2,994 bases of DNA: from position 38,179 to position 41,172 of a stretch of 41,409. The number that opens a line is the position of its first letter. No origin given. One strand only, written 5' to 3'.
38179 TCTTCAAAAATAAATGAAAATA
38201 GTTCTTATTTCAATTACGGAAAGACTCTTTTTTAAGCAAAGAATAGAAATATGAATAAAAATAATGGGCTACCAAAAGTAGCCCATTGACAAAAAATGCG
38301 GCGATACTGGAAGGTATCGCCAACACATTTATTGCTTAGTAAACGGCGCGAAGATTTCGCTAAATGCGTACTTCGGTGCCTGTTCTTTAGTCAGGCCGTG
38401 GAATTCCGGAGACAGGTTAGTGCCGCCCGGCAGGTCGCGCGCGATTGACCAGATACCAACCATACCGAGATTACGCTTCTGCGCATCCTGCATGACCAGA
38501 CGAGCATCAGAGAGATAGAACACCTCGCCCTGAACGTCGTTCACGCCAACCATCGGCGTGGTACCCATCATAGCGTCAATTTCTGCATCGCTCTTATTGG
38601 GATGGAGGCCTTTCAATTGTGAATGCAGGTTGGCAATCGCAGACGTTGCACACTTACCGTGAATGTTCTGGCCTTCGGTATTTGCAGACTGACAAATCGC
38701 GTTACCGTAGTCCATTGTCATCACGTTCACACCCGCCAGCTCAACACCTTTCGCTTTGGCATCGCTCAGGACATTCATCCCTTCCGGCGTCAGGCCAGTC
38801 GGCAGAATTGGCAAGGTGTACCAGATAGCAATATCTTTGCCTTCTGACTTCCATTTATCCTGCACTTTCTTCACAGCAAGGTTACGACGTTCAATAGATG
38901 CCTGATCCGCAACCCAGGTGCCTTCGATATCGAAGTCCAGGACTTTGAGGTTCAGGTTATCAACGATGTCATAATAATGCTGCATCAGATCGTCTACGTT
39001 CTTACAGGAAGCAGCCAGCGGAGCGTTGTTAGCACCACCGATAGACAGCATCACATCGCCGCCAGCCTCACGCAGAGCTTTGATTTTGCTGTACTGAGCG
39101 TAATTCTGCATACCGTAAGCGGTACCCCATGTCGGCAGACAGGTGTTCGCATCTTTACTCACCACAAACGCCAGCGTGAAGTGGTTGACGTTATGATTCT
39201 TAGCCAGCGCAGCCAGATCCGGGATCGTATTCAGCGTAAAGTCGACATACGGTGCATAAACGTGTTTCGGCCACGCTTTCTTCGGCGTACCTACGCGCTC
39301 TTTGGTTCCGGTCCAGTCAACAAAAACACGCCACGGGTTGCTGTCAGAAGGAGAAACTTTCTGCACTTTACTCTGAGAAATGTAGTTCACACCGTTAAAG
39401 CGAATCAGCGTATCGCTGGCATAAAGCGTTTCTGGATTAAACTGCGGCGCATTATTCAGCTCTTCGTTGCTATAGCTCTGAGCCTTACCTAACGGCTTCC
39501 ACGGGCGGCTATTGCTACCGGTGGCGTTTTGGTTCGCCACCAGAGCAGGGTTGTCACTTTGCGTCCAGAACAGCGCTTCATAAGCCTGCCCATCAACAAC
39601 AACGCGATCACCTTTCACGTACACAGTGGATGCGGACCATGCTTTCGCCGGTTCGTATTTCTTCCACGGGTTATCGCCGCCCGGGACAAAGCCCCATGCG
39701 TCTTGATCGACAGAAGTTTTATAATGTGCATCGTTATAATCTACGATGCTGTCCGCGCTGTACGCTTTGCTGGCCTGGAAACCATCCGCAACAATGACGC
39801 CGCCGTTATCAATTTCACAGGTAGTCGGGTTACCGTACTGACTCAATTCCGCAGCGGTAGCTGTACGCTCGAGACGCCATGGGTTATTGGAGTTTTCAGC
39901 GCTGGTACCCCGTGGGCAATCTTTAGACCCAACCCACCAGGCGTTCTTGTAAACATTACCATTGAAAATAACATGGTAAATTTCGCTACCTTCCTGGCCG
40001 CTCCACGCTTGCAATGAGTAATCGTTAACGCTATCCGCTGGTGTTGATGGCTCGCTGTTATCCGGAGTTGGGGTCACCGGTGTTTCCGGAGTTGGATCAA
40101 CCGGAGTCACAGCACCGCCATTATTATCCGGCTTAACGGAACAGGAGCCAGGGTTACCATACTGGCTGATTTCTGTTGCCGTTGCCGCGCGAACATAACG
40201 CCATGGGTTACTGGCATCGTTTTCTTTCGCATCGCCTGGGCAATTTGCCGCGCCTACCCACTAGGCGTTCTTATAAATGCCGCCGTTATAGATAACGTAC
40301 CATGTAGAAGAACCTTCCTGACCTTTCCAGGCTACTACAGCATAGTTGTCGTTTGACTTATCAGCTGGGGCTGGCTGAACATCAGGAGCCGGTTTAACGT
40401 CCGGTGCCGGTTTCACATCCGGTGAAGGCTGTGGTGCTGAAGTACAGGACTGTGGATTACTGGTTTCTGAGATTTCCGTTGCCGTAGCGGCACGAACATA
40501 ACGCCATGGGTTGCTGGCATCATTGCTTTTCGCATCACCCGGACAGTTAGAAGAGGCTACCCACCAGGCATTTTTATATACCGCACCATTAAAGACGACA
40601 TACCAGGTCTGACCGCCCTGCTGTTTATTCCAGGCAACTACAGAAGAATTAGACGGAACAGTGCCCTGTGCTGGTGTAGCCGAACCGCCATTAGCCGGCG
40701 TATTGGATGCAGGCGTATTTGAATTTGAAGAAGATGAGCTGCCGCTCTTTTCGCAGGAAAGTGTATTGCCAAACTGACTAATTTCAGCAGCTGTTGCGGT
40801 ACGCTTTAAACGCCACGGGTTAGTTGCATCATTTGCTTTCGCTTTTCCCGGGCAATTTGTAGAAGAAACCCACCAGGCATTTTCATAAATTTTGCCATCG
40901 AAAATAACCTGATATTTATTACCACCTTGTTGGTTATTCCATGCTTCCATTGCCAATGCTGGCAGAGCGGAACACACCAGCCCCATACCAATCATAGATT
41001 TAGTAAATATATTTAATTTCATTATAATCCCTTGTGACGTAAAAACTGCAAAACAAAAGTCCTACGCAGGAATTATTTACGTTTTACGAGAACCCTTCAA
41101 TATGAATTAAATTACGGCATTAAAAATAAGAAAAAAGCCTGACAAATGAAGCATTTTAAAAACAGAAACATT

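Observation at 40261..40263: Single in-frame amber codon splits chiA, leaving signal peptide and two binding repeats separated from the catalytic domain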

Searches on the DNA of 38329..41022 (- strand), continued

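Call 13: get_annotated_region(hit=H42, flank=20000)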
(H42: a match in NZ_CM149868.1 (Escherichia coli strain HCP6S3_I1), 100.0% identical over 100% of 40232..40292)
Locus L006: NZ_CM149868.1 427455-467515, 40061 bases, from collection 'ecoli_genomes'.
description: Escherichia coli strain HCP6S3_I1 chromosome, whole genome shotgun sequence
organism: Escherichia coli strain HCP6S3_I1 (NCBI taxid 562)
replicon: chromosome; assembly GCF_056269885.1
host: Sus scrofa domesticus; source: feces; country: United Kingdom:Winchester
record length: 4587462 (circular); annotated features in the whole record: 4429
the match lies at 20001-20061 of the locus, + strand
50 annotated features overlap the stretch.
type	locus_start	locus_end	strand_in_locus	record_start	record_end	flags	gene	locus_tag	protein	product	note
CDS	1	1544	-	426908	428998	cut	yhfK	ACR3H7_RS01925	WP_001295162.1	YccS/YhfK family putative transporter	-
CDS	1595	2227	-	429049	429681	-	crp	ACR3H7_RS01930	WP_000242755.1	cAMP-activated global transcriptional regulator CRP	-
CDS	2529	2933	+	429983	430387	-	yhfA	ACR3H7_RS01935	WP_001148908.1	OsmC family protein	-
CDS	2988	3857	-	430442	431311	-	prkB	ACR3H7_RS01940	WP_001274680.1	phosphoribulokinase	-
CDS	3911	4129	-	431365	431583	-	yheU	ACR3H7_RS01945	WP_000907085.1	YheU family protein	-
CDS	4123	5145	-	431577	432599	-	yheT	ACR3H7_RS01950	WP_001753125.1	hydrolase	-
CDS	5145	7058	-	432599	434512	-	yheS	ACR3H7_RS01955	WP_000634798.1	ABC transporter ATP-binding protein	-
CDS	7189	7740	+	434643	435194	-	kefG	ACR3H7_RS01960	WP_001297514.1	glutathione-regulated potassium-efflux system ancillary protein KefG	-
CDS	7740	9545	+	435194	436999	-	kefB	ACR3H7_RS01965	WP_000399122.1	glutathione-regulated potassium-efflux system protein KefB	-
CDS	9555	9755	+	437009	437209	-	yheV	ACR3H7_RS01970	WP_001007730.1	YheV family putative zinc ribbon protein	-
CDS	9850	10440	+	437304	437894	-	slyD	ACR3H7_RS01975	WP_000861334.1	peptidylprolyl isomerase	-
CDS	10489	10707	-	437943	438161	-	slyX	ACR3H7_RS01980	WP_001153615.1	protein SlyX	-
CDS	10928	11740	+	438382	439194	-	fkpA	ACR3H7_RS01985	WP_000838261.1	FKBP-type peptidyl-prolyl cis-trans isomerase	-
CDS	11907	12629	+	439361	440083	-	yheO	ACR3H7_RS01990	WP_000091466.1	helix-turn-helix transcriptional regulator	-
CDS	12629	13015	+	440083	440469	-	tusD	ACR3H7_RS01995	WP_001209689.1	sulfurtransferase complex subunit TusD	-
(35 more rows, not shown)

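Call 18: search_dna_similar(query=L005:19271-21964:+, collection=ecoli_genomes, mode=near, max_rows=15)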
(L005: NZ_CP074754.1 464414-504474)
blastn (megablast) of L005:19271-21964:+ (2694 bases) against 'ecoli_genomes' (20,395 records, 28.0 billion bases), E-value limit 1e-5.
Records with a match: 3163; places in all: 4344; records where one place covers at least 80% of the query: 3113.
Genomes with a match: 3163 of 5426; with a place that covers at least 80% of the query: 3113. Places per genome that has any: lowest 1, median 1, highest 3. On chromosomes: 4342 places; on plasmids: 2.
Best place of each record, by identity: >=99% 1960; 95-99% 1201; 90-95% 2.
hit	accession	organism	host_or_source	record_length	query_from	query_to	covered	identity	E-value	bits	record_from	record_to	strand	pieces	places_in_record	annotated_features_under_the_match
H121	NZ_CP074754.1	Escherichia coli strain F3_13_1_3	bovine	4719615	1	2694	100%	100.0%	0e+0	4975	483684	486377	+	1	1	chiA: bifunctional chitinase/lysozyme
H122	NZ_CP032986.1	Escherichia coli strain BE2-5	egret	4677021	1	2694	100%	99.9%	0e+0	4964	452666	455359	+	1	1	chiA: bifunctional chitinase/lysozyme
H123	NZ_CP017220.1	Escherichia coli strain FAM21845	raw milk cheese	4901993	1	2694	100%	99.9%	0e+0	4964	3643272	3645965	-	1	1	chiA: bifunctional chitinase/lysozyme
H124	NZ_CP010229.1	Escherichia coli strain S10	not applicable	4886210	1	2694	100%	99.9%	0e+0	4964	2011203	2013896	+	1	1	chiA: bifunctional chitinase/lysozyme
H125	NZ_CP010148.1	Escherichia coli strain D6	dog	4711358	1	2694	100%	99.9%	0e+0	4964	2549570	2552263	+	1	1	chiA: bifunctional chitinase/lysozyme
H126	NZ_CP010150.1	Escherichia coli strain D7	dog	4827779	1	2694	100%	99.9%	0e+0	4964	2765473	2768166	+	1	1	chiA: bifunctional chitinase/lysozyme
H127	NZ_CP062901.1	Escherichia coli O152:H23 strain Res13-Lact-ER01-35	Sus scrofa domesticus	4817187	1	2694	100%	99.9%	0e+0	4964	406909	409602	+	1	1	chiA: bifunctional chitinase/lysozyme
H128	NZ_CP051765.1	Escherichia coli strain SCU-113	Homo sapiens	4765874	1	2694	100%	99.9%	0e+0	4964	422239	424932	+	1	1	chiA: bifunctional chitinase/lysozyme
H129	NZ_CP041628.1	Escherichia coli strain PE15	pig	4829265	1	2694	100%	99.9%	0e+0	4964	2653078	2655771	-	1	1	chiA: bifunctional chitinase/lysozyme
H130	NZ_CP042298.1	Escherichia coli strain RM9088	crow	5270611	1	2694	100%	99.9%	0e+0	4964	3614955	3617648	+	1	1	chiA: bifunctional chitinase/lysozyme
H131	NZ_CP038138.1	Escherichia coli strain G3X16-2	pig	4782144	1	2694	100%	99.9%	0e+0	4964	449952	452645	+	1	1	chiA: bifunctional chitinase/lysozyme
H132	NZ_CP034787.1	Escherichia coli strain ECCNB20-2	chicken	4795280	1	2694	100%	99.9%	0e+0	4964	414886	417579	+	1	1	chiA: bifunctional chitinase/lysozyme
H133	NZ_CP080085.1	Escherichia coli strain 19SZHZ869Rt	Homo sapiens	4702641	1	2694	100%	99.9%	0e+0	4964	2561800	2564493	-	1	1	chiA: bifunctional chitinase/lysozyme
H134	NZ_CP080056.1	Escherichia coli strain 18SZHZ655Rt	Homo sapiens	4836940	1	2694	100%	99.9%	0e+0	4964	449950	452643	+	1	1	chiA: bifunctional chitinase/lysozyme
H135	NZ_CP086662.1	Escherichia coli strain E2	animal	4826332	1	2694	100%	99.9%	0e+0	4964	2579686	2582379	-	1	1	chiA: bifunctional chitinase/lysozyme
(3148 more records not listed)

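Call 20: get_annotated_region(hit=H122, flank=3000)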
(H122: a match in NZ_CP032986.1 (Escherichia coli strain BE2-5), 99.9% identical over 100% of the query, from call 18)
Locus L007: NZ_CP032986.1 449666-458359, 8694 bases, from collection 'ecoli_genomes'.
description: Escherichia coli strain BE2-5 chromosome, complete genome
organism: Escherichia coli strain BE2-5 (NCBI taxid 562)
replicon: chromosome; assembly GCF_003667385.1
host: egret; source: Bird (Egret) feces BE2; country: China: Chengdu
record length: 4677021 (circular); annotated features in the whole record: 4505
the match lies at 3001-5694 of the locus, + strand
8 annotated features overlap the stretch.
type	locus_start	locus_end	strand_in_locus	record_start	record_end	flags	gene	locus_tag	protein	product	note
CDS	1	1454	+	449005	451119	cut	fusA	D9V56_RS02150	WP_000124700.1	elongation factor G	-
CDS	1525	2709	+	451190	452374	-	tuf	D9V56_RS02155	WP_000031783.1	elongation factor Tu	-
CDS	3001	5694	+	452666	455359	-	chiA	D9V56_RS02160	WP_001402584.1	bifunctional chitinase/lysozyme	-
CDS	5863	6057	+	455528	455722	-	bfd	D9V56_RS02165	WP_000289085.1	bacterioferritin-associated ferredoxin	-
CDS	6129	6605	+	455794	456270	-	bfr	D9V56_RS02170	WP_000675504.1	bacterioferritin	-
CDS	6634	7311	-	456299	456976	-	gspO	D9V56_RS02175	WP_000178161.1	prepilin peptidase GspO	-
CDS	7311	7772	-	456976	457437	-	gspM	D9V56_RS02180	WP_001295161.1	type II secretion system protein GspM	-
CDS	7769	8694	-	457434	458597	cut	gspL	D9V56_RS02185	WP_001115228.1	type II secretion system protein GspL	-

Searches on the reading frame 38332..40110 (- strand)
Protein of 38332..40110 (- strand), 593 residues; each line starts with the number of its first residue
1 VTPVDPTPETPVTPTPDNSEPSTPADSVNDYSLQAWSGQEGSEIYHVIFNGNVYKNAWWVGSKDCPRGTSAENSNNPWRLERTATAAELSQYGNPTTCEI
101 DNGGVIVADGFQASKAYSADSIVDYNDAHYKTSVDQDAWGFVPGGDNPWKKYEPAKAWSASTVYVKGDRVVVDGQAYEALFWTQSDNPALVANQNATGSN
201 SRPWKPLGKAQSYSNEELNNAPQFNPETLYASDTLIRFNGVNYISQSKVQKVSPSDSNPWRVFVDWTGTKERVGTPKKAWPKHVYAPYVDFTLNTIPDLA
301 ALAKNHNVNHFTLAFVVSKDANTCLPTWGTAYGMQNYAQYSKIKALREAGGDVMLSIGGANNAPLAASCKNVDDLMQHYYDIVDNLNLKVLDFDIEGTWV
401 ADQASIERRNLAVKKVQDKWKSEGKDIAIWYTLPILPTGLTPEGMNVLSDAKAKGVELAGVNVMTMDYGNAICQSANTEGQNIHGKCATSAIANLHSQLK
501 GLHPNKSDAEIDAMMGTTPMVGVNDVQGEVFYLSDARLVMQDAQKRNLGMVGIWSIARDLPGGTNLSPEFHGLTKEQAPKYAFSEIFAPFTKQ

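Call 34: search_protein_families(proteins=[window:38332-40110:-], library=ncbifam, max_evalue=0.01)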
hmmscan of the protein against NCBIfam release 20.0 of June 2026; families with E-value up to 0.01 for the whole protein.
window:38332-40110:- (593 aa): 0 families
